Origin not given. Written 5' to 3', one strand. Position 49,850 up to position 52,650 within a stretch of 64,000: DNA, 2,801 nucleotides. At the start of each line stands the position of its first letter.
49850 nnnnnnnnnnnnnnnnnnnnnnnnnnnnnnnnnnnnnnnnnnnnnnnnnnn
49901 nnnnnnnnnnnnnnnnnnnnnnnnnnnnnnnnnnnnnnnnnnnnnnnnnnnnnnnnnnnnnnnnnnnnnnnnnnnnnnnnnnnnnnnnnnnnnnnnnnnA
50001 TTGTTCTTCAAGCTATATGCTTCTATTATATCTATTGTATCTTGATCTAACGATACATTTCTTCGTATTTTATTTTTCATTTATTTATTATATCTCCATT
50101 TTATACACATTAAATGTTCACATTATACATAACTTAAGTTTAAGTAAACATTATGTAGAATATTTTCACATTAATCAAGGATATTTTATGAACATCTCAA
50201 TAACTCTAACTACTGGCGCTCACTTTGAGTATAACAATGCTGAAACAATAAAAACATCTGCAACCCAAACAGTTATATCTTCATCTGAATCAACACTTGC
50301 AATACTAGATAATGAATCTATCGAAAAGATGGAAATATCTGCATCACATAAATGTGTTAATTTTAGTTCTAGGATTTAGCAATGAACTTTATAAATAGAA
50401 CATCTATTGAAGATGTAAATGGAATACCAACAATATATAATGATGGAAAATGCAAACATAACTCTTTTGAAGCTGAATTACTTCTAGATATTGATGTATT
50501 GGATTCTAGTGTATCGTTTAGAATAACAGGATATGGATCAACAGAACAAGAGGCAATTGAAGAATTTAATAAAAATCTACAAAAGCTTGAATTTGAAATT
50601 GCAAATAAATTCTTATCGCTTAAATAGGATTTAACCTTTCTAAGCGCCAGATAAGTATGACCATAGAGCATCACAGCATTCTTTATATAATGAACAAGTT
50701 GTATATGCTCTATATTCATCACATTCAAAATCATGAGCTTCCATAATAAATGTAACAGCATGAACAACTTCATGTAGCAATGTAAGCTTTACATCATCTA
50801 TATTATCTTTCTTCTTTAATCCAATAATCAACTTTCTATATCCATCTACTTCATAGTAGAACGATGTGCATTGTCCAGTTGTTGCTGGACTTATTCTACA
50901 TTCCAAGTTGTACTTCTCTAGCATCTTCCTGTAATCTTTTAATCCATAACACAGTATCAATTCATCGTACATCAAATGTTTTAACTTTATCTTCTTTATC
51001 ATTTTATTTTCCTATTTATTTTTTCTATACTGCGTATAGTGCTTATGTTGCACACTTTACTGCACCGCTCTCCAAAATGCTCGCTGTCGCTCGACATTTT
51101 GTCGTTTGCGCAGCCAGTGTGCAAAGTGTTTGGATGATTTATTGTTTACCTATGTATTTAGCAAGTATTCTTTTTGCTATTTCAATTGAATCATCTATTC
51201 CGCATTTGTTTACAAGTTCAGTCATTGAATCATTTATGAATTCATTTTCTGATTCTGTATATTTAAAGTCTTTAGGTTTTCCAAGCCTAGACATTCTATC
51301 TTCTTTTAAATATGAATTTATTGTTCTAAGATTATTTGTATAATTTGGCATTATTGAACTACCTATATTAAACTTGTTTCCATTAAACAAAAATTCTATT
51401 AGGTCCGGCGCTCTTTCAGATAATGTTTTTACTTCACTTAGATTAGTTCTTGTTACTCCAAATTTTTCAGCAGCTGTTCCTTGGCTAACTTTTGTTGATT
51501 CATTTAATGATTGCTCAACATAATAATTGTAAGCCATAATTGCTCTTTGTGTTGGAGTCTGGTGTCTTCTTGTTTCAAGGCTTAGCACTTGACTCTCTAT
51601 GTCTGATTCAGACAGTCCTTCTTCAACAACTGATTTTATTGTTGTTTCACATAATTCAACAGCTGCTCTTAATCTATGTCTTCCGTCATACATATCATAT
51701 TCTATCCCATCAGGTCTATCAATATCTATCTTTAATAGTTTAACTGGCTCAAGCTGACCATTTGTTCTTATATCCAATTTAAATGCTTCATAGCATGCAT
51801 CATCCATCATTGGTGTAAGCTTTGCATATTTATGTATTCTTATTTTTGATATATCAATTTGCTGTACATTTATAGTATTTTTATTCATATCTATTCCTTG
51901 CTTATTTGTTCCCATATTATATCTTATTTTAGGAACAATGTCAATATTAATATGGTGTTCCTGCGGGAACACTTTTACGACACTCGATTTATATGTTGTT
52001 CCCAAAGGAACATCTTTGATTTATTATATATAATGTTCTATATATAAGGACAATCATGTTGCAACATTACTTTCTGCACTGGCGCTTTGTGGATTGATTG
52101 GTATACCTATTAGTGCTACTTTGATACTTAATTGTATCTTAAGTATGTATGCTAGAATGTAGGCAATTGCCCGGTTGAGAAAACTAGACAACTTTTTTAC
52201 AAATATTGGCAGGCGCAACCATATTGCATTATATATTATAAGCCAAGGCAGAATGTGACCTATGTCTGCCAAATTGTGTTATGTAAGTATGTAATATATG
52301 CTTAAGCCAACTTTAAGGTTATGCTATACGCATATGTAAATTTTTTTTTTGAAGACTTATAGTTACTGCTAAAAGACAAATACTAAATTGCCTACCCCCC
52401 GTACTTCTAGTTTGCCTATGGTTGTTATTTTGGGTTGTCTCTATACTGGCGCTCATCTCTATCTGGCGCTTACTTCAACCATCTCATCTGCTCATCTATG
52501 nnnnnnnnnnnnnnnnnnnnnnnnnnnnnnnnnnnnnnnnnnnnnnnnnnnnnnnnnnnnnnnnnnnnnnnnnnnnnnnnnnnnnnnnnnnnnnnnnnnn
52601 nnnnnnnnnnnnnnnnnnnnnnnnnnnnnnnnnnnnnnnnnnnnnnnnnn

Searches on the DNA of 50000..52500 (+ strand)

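Call 8: search_dna_similar(query=window:50000-52500:+, collection=phages, mode=near, max_rows=25)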
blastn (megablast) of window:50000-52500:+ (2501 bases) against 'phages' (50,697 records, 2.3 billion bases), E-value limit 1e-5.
No match.
